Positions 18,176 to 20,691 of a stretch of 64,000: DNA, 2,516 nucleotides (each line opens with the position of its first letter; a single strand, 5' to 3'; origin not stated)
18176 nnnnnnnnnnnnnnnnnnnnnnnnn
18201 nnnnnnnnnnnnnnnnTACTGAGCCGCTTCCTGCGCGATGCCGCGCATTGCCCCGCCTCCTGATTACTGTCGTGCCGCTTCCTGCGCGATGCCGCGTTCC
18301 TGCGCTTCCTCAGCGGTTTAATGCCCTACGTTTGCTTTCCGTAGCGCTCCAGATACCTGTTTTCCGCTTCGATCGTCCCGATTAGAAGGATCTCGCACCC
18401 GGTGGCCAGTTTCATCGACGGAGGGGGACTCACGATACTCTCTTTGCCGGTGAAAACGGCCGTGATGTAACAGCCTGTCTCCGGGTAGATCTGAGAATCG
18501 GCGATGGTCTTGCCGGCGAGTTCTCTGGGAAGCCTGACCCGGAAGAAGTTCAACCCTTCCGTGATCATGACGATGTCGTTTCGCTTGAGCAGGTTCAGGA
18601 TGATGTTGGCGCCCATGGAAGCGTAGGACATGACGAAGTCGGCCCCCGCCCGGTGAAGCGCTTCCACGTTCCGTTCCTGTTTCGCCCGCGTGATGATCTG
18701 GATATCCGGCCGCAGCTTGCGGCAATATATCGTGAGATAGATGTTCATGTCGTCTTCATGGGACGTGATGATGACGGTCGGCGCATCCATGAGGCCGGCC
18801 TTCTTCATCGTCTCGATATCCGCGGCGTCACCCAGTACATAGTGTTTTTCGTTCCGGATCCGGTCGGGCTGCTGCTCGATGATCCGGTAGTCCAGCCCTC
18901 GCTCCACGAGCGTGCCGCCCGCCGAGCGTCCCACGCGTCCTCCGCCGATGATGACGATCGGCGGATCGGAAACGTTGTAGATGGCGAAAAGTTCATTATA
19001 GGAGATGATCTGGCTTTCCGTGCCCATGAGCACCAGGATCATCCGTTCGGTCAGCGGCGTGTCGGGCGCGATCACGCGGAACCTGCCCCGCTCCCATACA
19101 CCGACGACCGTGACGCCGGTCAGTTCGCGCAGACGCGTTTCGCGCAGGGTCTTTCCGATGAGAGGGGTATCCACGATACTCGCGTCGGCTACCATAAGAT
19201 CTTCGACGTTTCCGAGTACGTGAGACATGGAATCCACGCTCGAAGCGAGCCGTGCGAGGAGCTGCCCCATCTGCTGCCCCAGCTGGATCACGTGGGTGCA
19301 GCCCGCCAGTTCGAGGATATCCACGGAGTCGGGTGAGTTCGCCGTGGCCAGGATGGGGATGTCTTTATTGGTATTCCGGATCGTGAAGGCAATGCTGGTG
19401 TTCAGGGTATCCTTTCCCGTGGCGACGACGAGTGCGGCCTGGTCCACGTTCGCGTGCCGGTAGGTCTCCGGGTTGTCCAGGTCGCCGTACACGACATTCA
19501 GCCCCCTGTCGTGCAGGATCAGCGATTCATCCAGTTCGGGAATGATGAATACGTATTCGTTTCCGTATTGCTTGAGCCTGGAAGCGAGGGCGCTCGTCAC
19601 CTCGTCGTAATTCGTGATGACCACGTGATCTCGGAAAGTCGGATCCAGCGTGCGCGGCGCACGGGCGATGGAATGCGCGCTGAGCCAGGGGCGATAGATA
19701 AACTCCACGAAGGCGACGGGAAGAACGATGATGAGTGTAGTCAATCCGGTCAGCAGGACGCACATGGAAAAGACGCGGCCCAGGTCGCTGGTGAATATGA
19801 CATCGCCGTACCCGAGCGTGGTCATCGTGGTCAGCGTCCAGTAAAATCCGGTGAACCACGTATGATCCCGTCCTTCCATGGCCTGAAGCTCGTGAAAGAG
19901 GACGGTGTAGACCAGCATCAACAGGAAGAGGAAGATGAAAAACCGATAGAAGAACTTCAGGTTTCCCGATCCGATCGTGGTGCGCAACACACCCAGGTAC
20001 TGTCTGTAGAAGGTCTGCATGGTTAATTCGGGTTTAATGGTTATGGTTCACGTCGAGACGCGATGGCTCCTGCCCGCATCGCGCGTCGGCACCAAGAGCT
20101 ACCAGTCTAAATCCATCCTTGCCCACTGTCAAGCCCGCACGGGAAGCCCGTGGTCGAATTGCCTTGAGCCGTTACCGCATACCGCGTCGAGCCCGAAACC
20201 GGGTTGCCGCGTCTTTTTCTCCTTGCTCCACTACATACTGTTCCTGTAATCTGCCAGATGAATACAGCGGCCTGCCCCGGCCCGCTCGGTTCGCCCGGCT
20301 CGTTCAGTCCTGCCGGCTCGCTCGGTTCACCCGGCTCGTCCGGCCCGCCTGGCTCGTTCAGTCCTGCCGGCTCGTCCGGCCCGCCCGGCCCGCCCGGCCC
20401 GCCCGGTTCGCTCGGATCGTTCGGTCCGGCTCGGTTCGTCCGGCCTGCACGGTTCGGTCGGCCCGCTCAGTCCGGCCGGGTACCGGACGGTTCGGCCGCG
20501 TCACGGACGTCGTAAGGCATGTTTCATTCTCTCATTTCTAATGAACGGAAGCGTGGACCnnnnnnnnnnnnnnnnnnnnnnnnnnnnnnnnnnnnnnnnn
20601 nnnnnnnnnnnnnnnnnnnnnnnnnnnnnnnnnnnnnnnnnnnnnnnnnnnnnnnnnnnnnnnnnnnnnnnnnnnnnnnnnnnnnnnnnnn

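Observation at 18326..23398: Genes for K+ flux, glutamate uptake and peptide cleavage cluster around the phosphorylatable GDH: a possible K+/glutamate osmoadaptation island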

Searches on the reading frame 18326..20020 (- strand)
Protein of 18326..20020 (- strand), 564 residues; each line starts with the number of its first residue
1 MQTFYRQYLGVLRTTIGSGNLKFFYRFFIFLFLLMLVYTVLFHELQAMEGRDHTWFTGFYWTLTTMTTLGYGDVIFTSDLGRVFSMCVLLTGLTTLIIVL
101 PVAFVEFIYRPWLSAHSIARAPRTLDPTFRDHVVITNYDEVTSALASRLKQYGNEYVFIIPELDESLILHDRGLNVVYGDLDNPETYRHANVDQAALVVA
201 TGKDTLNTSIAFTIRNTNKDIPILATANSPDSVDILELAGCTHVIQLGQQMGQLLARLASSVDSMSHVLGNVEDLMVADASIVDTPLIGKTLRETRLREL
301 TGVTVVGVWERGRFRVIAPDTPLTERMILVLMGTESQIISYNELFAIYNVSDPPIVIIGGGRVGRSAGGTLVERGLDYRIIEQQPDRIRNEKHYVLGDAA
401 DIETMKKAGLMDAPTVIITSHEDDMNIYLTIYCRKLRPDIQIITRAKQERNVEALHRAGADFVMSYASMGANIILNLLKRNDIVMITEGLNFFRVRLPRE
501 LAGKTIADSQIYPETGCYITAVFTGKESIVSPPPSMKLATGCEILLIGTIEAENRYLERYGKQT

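Call 3: search_protein_families(library=pfam, proteins=[window:18326-20020:-])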
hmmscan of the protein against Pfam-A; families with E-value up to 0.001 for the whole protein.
window:18326-20020:- (564 aa): 6 families
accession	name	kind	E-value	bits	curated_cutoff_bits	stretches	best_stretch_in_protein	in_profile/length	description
PF02254.24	TrkA_N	-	2e-44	151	23.8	2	355-465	1-115/116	TrkA-N domain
PF02080.26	TrkA_C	-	2.5e-24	85.4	27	2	284-345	9-70/71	TrkA-C domain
PF07885.22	Ion_trans_2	-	3.9e-13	49.5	22.5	1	31-100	2-70/79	Ion channel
PF01494.25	FAD_binding_3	-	0.00013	21.8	22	1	354-413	3-61/349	FAD binding domain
PF00520.37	Ion_trans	-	0.00017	21.3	25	1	22-106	127-232/241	Ion transport protein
PF13241.12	NAD_binding_7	-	0.00097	20.1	22.1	0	349-435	4-84/104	Putative NAD(P)-binding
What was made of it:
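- Checked: (1) 18326-20020 (-), 564 aa. Pfam finds Ion_trans_2 (E 3.9e-13) plus two TrkA_N and two TrkA_C stretches (call 3).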

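Call 4: search_protein_families(library=ncbifam, proteins=[window:18326-20020:-])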
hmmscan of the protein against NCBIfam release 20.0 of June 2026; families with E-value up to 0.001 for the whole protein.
window:18326-20020:- (564 aa): 18 families
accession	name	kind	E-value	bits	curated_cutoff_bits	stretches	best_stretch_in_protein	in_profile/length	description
NF007828.0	PRK10537.1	equivalog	1.9e-28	99.5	425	2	52-258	176-377/403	voltage-gated potassium channel protein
NF007039.0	PRK09496.3-2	equivalog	8.1e-25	87.5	293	1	134-547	4-431/446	Trk system potassium transporter TrkA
NF007034.0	PRK09496.2-1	subfamily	2.1e-20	73.1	344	2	133-483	3-363/445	Trk system potassium transporter TrkA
NF007043.0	PRK09496.3-6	equivalog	1.4e-18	66.9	384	1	132-555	2-439/445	Trk system potassium transporter TrkA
NF007950.1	PRK10669.1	equivalog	1.8e-15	56.8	700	2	356-474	421-543/547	YbaL family putative K(+) efflux transporter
NF007041.0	PRK09496.3-4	equivalog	5.9e-15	54.9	386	1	159-486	28-366/450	Trk system potassium transporter TrkA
NF002924.0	PRK03562.1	equivalog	4.3e-12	45.3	752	1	351-460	401-514/623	glutathione-regulated potassium-efflux system protein KefC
NF007036.0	PRK09496.2-3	subfamily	4.5e-12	45.4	407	1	133-487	3-371/448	Trk system potassium transporter TrkA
NF007031.0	PRK09496.1-2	equivalog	1.8e-11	43.7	289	1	140-525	10-417/458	Trk system potassium transporter TrkA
NF002973.0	PRK03659.1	equivalog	4.2e-11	42.1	804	1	347-459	395-511/602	glutathione-regulated potassium-efflux system protein KefB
NF007037.0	PRK09496.2-4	equivalog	4.5e-11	42.2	445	1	277-444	164-335/454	Trk system potassium transporter TrkA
NF007032.0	PRK09496.1-4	equivalog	1.3e-10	40.9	309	1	134-486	4-369/457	Trk system potassium transporter TrkA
NF007040.0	PRK09496.3-3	equivalog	4.7e-08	32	455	1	275-495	155-375/462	Trk system potassium transporter TrkA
NF007030.0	PRK09496.1-1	equivalog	6.7e-07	28.3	371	1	133-487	3-371/458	Trk system potassium transporter TrkA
NF007033.0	PRK09496.1-5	equivalog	0.00015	20.9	338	1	321-456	196-334/449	Trk system potassium transporter TrkA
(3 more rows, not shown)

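Call 9: search_solved_structures(query=window:18326-20017:-, show_alignments=1)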
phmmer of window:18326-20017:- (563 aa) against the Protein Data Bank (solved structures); distinct sequences matched with E-value up to 0.001: 139 (the best 60 are shown).
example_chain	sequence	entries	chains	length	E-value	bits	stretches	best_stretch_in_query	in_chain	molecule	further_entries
4gx5_A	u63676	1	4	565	4.1e-109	368.6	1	18-555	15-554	TrkA domain protein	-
4gx0_A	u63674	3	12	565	1.9e-108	366.4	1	18-555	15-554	TrkA domain protein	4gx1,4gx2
4gvl_A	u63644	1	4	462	3.3e-83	283.1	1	109-555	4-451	TrkA domain protein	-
8djb_A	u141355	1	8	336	5.3e-20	74.5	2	387-553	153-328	Calcium-gated potassium channel MthK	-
1lnq_A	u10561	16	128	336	7.1e-20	74.1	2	387-553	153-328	POTASSIUM CHANNEL RELATED PROTEIN | Calcium-gated potassium channel MthK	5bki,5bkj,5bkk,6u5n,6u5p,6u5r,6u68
9z2m_A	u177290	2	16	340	7.1e-20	74.1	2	387-553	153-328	Calcium-gated potassium channel MthK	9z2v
28no_A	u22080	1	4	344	8.6e-20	73.8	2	387-553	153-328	Calcium-gated potassium channel MthK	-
8fz7_A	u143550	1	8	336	8.7e-20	73.8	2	387-553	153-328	Calcium-gated potassium channel MthK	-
6oly_A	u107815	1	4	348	1.1e-19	73.4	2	387-553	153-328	Calcium-gated potassium channel MthK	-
3rbz_A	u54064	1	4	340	1.8e-19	72.7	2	387-553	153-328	Calcium-gated potassium channel mthK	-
6i8v_A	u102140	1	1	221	3e-13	52.2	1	355-557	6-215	Ktr system potassium uptake protein C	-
2fy8_A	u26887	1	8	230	2.8e-12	49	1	387-553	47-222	Calcium-gated potassium channel mthK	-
3rbx_A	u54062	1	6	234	2.8e-12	49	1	387-553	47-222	Calcium-gated potassium channel mthK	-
4l75_A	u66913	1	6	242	3.2e-12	48.8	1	387-553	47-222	Calcium-gated potassium channel MthK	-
3kxd_A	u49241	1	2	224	3.7e-12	48.6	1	387-553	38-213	Calcium-gated potassium channel mthK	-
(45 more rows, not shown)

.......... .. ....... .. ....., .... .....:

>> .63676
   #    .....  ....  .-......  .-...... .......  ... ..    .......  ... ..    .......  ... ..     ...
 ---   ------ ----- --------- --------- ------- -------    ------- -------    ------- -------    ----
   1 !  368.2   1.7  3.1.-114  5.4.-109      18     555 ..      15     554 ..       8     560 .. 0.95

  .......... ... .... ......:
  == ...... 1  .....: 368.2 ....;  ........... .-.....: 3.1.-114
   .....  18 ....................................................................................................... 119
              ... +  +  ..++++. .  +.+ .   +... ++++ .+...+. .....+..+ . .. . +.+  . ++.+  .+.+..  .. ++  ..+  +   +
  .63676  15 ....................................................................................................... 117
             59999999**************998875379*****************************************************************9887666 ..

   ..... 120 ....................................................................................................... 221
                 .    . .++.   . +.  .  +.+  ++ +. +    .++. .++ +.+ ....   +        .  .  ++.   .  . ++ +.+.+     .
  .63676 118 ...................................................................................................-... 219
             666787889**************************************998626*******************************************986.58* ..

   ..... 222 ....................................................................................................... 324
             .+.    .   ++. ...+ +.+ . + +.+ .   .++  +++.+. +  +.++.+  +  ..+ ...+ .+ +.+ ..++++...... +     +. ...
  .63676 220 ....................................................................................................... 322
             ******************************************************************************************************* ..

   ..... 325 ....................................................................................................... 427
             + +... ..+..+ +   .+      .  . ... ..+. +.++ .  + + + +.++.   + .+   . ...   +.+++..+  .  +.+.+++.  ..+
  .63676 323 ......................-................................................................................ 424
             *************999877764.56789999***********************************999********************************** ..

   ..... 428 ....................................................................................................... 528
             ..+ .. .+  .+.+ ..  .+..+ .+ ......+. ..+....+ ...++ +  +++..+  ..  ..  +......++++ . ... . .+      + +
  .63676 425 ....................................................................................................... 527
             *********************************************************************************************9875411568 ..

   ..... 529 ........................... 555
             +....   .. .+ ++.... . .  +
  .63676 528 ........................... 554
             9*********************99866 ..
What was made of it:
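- On GsuK-type dual-RCK K+ channel: Colinear with 4GX0 over residues 18-555 (call 9).
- Checked: The protein is colinear over its full length with the GsuK channel (PDB 4GX0/4GX5, E 1e-108 to 4e-109, call 9).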

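Call 33: find_related_loci(query=A3, collection=metagenome_contigs, flank=10000)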
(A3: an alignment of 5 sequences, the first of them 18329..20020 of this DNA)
Query A3 (564 aa) in metagenome_contigs; peptide patterns used: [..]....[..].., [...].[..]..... (x = any residue, [..] = any of these).
294 stretches matched a pattern; 198 encode a relative of the query (tblastn E <= 1e-3); the best 80 are kept; 80 distinct loci.
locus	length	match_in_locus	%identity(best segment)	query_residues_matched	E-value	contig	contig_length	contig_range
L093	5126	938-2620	95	1-561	0e+0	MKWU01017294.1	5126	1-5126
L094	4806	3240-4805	93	1-522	0e+0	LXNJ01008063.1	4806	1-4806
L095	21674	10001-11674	74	6-563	0e+0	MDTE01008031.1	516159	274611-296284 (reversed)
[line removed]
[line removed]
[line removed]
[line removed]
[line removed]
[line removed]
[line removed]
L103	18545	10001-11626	51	20-561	0e+0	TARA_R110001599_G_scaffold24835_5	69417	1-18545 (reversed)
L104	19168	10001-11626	51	20-561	0e+0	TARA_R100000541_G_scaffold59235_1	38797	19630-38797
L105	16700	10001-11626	51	20-561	0e+0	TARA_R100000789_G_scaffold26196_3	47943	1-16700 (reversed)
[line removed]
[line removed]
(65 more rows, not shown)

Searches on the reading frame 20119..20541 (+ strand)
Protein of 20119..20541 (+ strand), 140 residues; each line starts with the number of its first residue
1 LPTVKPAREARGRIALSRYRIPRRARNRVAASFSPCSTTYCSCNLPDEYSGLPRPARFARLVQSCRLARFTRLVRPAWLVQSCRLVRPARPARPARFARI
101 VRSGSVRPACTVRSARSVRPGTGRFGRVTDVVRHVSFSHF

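Call 45: search_protein_families(library=pfam, proteins=[window:20119-20541:+], max_evalue=1)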
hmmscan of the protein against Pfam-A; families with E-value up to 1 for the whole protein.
window:20119-20541:+ (140 aa): 0 families
